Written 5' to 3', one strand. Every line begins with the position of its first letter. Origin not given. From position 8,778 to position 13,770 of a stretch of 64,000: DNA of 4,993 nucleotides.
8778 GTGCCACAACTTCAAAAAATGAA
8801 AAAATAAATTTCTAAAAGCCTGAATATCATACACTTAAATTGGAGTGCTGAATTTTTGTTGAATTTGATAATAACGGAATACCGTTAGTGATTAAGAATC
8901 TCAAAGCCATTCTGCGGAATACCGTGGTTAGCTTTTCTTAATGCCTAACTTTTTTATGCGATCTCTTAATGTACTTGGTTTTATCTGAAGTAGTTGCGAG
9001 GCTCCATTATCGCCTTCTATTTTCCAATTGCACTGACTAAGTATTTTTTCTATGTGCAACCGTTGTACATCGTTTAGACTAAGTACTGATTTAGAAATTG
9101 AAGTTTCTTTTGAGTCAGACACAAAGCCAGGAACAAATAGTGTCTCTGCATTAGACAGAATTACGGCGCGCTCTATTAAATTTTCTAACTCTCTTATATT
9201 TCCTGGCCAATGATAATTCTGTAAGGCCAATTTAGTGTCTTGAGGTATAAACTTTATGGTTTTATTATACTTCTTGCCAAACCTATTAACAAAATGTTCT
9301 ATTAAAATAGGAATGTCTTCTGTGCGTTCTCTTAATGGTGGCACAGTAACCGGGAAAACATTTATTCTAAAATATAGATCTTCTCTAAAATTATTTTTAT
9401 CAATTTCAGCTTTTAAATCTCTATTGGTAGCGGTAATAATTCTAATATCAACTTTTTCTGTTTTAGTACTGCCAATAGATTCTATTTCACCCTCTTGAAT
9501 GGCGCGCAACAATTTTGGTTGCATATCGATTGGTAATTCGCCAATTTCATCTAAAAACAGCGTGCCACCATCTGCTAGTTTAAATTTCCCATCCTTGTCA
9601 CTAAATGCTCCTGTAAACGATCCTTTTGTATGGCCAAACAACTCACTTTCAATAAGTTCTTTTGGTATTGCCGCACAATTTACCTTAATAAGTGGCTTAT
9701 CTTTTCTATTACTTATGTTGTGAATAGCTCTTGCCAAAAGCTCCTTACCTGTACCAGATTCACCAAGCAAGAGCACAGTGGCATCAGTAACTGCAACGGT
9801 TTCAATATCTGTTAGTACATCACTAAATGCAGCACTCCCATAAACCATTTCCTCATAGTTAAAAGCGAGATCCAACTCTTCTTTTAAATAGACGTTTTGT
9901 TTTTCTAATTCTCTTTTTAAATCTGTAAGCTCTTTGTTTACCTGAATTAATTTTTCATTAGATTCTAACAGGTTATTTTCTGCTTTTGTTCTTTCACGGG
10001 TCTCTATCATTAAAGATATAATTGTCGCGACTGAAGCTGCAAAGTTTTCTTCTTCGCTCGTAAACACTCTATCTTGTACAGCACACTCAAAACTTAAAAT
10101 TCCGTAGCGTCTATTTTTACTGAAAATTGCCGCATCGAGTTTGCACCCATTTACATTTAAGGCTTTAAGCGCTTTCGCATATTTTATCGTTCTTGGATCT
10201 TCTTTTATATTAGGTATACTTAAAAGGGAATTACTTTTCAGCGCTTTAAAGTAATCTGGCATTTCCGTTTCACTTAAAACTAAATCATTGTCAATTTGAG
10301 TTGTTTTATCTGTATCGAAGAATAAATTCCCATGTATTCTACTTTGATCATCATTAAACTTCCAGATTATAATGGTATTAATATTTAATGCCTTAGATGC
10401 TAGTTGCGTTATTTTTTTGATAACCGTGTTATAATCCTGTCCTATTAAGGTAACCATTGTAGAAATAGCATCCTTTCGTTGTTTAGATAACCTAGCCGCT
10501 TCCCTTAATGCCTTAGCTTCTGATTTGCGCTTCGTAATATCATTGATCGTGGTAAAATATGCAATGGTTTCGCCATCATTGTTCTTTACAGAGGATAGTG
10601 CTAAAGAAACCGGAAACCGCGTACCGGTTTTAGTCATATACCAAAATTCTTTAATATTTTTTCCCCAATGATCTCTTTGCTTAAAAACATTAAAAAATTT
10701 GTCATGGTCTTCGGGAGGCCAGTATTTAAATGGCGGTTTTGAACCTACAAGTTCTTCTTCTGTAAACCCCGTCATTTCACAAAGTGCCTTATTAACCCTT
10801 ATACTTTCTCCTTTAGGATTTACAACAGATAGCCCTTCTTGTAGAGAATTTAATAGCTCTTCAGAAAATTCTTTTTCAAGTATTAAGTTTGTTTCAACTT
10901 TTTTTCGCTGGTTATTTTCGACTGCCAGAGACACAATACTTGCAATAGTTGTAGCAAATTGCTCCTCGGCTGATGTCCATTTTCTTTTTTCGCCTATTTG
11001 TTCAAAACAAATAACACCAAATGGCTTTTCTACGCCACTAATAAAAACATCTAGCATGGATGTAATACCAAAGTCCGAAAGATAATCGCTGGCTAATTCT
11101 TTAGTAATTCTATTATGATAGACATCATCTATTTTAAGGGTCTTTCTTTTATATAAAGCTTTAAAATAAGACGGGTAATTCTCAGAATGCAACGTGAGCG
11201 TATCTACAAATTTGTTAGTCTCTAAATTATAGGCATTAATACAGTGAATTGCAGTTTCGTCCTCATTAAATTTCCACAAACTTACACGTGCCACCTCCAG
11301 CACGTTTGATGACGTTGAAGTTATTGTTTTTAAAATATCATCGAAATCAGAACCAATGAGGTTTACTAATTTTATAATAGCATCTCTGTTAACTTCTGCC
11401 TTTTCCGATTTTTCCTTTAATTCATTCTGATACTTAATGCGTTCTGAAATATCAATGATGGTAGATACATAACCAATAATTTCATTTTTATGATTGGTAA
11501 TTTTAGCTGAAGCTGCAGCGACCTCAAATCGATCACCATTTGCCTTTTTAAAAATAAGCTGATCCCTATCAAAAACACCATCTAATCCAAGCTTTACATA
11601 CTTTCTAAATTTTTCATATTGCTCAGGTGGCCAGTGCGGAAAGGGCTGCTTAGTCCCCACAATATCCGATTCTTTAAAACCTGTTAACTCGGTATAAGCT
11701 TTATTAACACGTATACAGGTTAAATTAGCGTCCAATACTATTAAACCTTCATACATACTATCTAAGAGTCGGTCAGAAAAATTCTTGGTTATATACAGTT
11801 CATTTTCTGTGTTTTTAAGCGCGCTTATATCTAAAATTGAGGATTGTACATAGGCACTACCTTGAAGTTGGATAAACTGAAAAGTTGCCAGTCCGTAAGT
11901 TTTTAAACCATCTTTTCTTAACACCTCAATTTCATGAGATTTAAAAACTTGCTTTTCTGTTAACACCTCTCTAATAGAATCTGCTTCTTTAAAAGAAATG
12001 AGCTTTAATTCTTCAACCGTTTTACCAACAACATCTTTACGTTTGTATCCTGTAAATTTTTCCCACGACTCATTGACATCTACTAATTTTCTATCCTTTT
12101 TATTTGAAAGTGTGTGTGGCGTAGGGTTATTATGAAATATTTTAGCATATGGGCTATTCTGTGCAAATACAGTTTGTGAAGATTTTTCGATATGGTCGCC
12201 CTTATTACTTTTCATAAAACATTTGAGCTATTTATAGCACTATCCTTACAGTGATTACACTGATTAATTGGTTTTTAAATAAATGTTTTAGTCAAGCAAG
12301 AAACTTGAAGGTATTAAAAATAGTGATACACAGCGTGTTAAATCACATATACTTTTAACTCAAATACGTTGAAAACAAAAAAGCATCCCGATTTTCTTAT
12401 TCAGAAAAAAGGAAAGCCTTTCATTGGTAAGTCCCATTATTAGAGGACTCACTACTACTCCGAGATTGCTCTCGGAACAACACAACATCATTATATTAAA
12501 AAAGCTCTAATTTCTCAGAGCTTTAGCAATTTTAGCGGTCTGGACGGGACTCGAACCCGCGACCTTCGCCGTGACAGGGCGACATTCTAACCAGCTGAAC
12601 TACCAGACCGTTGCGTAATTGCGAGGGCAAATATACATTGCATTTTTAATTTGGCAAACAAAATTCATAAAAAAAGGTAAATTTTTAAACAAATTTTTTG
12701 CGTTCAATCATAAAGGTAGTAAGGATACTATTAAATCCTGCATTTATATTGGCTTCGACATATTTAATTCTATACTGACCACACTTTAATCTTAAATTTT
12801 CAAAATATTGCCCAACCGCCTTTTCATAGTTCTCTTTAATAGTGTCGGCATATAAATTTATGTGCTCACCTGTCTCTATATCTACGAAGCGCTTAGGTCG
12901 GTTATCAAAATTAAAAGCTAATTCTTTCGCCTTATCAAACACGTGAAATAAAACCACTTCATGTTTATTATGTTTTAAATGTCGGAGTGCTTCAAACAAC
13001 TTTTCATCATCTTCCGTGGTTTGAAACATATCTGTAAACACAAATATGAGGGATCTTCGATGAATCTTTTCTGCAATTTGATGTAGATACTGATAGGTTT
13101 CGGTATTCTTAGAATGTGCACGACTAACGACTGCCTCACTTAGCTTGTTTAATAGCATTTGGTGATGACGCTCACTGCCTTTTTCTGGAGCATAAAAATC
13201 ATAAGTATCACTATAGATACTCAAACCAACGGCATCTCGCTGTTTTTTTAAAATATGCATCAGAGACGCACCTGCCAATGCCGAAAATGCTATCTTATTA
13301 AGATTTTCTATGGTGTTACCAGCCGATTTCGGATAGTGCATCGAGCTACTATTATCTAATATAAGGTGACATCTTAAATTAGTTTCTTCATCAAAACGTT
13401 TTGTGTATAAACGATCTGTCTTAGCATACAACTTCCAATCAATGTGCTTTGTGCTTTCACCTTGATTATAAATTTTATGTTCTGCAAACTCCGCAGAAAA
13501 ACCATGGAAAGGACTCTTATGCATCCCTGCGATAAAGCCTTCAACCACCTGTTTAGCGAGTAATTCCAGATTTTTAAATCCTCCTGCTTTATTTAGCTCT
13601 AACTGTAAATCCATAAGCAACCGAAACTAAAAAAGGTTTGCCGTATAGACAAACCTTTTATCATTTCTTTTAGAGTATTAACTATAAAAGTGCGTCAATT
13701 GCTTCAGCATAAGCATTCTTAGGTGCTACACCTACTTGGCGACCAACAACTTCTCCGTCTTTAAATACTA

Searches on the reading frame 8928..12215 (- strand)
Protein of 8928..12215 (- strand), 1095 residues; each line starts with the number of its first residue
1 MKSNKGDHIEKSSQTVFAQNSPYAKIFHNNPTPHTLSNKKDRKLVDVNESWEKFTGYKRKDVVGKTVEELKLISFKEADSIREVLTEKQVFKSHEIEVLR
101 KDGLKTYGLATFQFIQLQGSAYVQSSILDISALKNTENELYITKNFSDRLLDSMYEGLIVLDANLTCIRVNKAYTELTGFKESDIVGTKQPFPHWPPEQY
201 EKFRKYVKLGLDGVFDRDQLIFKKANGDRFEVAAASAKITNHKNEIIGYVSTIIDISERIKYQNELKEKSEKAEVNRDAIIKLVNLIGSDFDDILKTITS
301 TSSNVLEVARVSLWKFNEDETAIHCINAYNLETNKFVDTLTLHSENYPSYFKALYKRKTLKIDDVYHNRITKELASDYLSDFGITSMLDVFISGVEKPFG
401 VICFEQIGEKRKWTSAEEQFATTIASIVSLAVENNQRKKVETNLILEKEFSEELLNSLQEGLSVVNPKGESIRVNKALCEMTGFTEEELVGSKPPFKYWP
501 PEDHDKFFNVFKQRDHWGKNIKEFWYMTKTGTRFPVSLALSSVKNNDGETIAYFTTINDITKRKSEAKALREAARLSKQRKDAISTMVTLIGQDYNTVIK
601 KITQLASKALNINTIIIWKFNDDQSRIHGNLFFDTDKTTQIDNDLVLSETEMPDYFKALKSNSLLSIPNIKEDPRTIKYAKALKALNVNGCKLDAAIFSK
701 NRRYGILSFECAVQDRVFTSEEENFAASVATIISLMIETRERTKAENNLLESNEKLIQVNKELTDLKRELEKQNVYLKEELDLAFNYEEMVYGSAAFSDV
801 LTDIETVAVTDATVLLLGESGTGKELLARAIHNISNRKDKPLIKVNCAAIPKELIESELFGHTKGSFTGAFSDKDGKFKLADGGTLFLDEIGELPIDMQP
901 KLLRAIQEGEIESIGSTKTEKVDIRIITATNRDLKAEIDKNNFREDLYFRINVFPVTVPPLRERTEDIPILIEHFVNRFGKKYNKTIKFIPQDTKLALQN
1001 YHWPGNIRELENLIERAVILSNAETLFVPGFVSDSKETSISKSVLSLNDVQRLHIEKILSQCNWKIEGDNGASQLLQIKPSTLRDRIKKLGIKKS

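Call 4: search_protein_families(library=pfam, proteins=[window:8928-12215:-], max_evalue=0.01)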
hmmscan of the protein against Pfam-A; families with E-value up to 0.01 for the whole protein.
window:8928-12215:- (1095 aa): 17 families
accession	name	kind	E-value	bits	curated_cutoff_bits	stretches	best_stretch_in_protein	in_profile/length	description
PF00158.32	Sigma54_activat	-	1.3e-70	236.9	20.2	1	793-956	4-167/168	Sigma-54 interaction domain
PF13426.13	PAS_9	-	3.7e-40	136.8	27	3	461-562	3-103/103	PAS domain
PF00989.32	PAS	-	3.9e-29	101.4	22.6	3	452-560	4-113/113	PAS fold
PF25601.1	AAA_lid_14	-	1.1e-23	83.2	27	1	962-1027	1-66/87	AAA+ ATPase lid domain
PF08448.16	PAS_4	-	2.3e-22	79.8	23.1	2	455-564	1-109/110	PAS fold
PF14532.12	Sigma54_activ_2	-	3.8e-20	73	25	1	794-961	4-138/138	Sigma-54 interaction domain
PF01590.32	GAF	-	8.5e-19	68.8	22.4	2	290-432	1-133/133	GAF domain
PF13188.13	PAS_8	-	2.2e-14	53.2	21.8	1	149-196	5-51/65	PAS domain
PF08447.18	PAS_3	-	1.3e-10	41.9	25.6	1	472-551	2-83/89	PAS fold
PF13185.12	GAF_2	-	1.9e-08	35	28.6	1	289-433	2-136/136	GAF domain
PF12860.13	PAS_7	-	2.3e-08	34.6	27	0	151-186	1-37/115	PAS fold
PF07728.20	AAA_5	-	9e-08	32.7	22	1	814-932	2-123/139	AAA domain (dynein-related subfamily)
PF00004.35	AAA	-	7.1e-06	26.9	21.2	1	814-948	1-123/131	ATPase family associated with various cellular activities (AAA)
PF07724.20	AAA_2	-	1.4e-05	25.7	27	1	813-943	5-136/166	AAA domain (Cdc48 subfamily)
PF01078.27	Mg_chelatase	-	0.00011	22.1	20.3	1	807-919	18-143/207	Magnesium chelatase, subunit ChlI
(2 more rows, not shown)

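Call 11: find_related_loci(query=window:8928-12215:-, collection=genome_contigs, flank=6000)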
Query window:8928-12215:- (1095 aa) in genome_contigs; peptide patterns used: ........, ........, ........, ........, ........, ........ (x = any residue, [..] = any of these).
93 stretches matched a pattern; 87 encode a relative of the query (tblastn E <= 1e-3); the best 80 are kept; 80 distinct loci.
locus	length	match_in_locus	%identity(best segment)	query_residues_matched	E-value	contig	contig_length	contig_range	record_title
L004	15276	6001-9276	58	2-1094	0e+0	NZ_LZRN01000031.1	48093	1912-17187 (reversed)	Gelidibacter algens strain ACAM 536 contig00031, whole genome shotgun sequence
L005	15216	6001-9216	57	23-1094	0e+0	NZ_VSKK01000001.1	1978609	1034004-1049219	Bizionia myxarmorum strain ADA-4 NODE_1_length_1978609_cov_218.352, whole genome shotgun sequence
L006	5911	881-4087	55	23-1094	0e+0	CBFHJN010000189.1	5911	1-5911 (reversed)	MAG: Flavobacteriaceae bacterium isolate AGTU_289_bin_51_permissive genome assembly, contig: AGTU_289_bin_51_permissive_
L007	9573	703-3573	55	14-1094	0e+0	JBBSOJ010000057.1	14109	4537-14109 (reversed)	MAG: Flavobacteriales bacterium isolate LS6_sbin.27 LS6_sbin.27_K_436793_L_14109_cov_18.0195, whole genome shotgun seque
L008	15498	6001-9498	47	41-1094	0e+0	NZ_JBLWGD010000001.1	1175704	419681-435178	Algibacter sp. PT7-4 EHLECANO_1, whole genome shotgun sequence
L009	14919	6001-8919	48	96-1094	0e+0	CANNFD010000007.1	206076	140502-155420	uncultured Olleya sp. isolate 3-1770-Z.fasta genome assembly, contig: NODE_7, whole genome shotgun sequence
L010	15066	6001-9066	47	81-1094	0e+0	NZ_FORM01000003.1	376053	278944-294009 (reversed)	Olleya namhaensis strain DSM 28881, whole genome shotgun sequence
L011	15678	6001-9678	47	96-1094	0e+0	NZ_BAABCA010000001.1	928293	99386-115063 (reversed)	Postechiella marina strain JCM 17630 sequence01, whole genome shotgun sequence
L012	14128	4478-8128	47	10-1094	0e+0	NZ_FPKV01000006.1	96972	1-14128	Flaviramulus basaltis strain DSM 18180, whole genome shotgun sequence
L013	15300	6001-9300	47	41-1095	0e+0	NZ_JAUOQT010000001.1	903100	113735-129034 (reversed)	Oceanihabitans sp. 2_MG-2023 strain D3R05 LLMGDEMB_1, whole genome shotgun sequence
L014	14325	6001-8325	57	15-1094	0e+0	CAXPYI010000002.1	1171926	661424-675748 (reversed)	MAG: Leeuwenhoekiella palythoae isolate 02um_C4Z0725_1.40 genome assembly, contig: k127_433295, whole genome shotgun seq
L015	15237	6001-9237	50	20-1094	0e+0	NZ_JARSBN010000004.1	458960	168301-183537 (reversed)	Winogradskyella marincola strain YYF002 NODE_4_length_458960_cov_234.670269, whole genome shotgun sequence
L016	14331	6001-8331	56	13-1094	0e+0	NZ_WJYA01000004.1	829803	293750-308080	Winogradskyella ouciana strain ZXX205 NODE_4_length_829803_cov_204.708, whole genome shotgun sequence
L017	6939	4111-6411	54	23-1094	0e+0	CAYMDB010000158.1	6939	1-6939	MAG TPA_asm: uncultured Flavobacteriaceae bacterium isolate SRP118108_co4_489 genome assembly, contig: NODE_12117_length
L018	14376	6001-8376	55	43-1094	0e+0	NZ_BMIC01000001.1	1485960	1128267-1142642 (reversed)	Aquaticitalea lipolytica strain CGMCC 1.15295 sequence01, whole genome shotgun sequence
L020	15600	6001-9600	51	41-1095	0e+0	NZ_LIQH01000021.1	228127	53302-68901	Lacinutrix algicola strain AKS293 ctg7180000000507, whole genome shotgun sequence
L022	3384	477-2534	51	107-1095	0e+0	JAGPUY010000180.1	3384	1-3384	MAG: Oceanihabitans sp. isolate 640_Coassembly_bin.28 k141_210739, whole genome shotgun sequence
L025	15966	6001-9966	43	41-1095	0e+0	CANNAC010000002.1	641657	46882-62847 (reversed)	uncultured Flavobacteriaceae bacterium isolate YR26-21-1-G.fasta genome assembly, contig: NODE_2, whole genome shotgun s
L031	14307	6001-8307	49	23-1095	0e+0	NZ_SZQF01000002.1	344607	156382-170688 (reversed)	Winogradskyella algicola strain IMCC33238 NODE_2_length_344607_cov_142.417310, whole genome shotgun sequence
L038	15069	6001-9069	51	8-1095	0e+0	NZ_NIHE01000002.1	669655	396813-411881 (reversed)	Confluentibacter lentus strain HJM-3 contig2, whole genome shotgun sequence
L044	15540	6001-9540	40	11-1095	0e+0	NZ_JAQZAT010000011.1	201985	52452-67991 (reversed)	Flavivirga sp. 57AJ16 Scaffold11, whole genome shotgun sequence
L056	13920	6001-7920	56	23-1095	0e+0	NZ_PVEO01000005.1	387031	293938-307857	Jejuia pallidilutea strain DSM 21165 Ga0180990_105, whole genome shotgun sequence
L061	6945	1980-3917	55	20-1095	0e+0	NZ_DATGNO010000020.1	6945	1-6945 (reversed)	MAG: Xanthomarina sp. isolate SMAG_U10345 k141_1502183, whole genome shotgun sequence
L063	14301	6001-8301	59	14-1095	0e+0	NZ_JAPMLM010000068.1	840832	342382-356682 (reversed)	Xanthomarina sp. F2636L contig68, whole genome shotgun sequence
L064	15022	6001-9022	62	23-1095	0e+0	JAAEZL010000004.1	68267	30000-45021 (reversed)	MAG: Algicola sp. isolate P03SST1bin.30 NODE_232_length_68267_cov_4.36183, whole genome shotgun sequence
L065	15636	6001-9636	51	41-1095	0e+0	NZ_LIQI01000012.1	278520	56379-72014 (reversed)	Lacinutrix himadriensis strain E4-9a ctg7180000013278, whole genome shotgun sequence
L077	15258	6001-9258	58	7-1095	0e+0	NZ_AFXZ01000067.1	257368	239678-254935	Bizionia argentinensis JUB59 contig00099, whole genome shotgun sequence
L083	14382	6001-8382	50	41-1095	0e+0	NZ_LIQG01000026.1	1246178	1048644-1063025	Lacinutrix mariniflava strain AKS432 ctg7180000000641, whole genome shotgun sequence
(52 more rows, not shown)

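Call 40: search_protein_families(library=ncbifam, proteins=[window:8928-12215:-], max_evalue=0.01)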
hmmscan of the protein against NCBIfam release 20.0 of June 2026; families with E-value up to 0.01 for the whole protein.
window:8928-12215:- (1095 aa): 43 families (the best 25 are shown)
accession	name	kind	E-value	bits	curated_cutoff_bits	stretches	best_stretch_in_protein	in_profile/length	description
TIGR01817.1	nifA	equivalog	3.6e-115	385.7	528.85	2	663-1054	84-460/534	nif-specific transcriptional activator NifA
NF003451.0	PRK05022.1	equivalog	1.2e-105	354.2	476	1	754-1048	156-442/512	nitric oxide reductase transcriptional regulator NorR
NF011958.0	PRK15429.1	equivalog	3.9e-105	353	830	1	760-1095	350-689/692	formate hydrogenlyase transcriptional activator FlhA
NF041552.1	TF_PrdR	equivalog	3e-103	346.1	795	2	762-1089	236-575/577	sigma-54 dependent transcriptional regulator PrdR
NF038308.1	RNA_repair_RtcR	equivalog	9.3e-97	325.1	650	1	759-1025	150-426/530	RNA repair transcriptional activator RtcR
TIGR02915.1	PEP_resp_reg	equivalog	3.4e-95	319.5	502.6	1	768-1093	120-445/445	PEP-CTERM-box response regulator transcription factor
NF008469.0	PRK11361.1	equivalog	7.3e-91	305.2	714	1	768-1029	123-384/461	acetoacetate metabolism transcriptional regulator AtoC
NF041906.1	V4R_TF_MobR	exception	6.1e-89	298.9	999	1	759-1033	203-482/544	phenol degradation transcriptional regulator MobR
TIGR01818.1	ntrC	equivalog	1.2e-88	298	558.6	1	762-1031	106-377/463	nitrogen regulation protein NR(I)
NF050807.1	TransRegFlbDCaul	equivalog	6.3e-86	289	750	1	787-1026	117-356/454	sigma-54-dependent transcriptional regulator FlbD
NF007689.0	PRK10365.1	equivalog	1.1e-85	288.1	760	1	789-1025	140-376/441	sigma-54-dependent response regulator transcription factor ZraR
NF049963.1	RespRegFlgRCampy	domain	2.4e-85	287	750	1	786-1090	132-427/429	fla regulon two-component system response regulator FlgR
NF041946.1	LuxO_transreg_Vib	equivalog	6.4e-84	282.4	800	1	756-1042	105-390/463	quorum-sensing sigma-54 dependent transcriptional regulator LuxO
TIGR02974.1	phageshock_pspF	equivalog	5.7e-79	265.8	443.55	1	794-1029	5-241/336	phage shock protein operon transcriptional activator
NF011695.0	PRK15115.1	equivalog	2e-77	260.8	763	1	788-1024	135-371/445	two-component system response regulator GlrR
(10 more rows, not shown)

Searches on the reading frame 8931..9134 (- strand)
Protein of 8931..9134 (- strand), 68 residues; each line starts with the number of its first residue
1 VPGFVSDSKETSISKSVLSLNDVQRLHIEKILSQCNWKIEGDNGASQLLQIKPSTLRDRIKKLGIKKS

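Call 35: search_protein_families(library=pfam, proteins=[window:8931-9134:-], max_evalue=10)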
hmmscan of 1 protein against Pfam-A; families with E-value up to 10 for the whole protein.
seq(68 aa): 2 families
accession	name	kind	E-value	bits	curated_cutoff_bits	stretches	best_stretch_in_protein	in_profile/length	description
PF02954.25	HTH_8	-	0.00056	20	22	1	20-63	2-42/42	Bacterial regulatory protein, Fis family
PF20224.3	DUF6583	-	0.033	13.3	27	1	15-68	120-173/473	Family of unknown function (DUF6583)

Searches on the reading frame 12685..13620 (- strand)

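Call 4: search_protein_families(library=pfam, proteins=[window:12685-13620:-], max_evalue=0.01)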
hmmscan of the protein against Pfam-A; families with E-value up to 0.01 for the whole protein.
window:12685-13620:- (311 aa): 2 families
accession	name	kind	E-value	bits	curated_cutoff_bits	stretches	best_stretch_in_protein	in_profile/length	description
PF01882.25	DUF58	-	1.6e-31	109.7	23.4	1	48-269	2-210/216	Protein of unknown function DUF58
PF13519.12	VWA_2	-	8.1e-06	26.9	27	1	86-198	3-106/107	von Willebrand factor type A domain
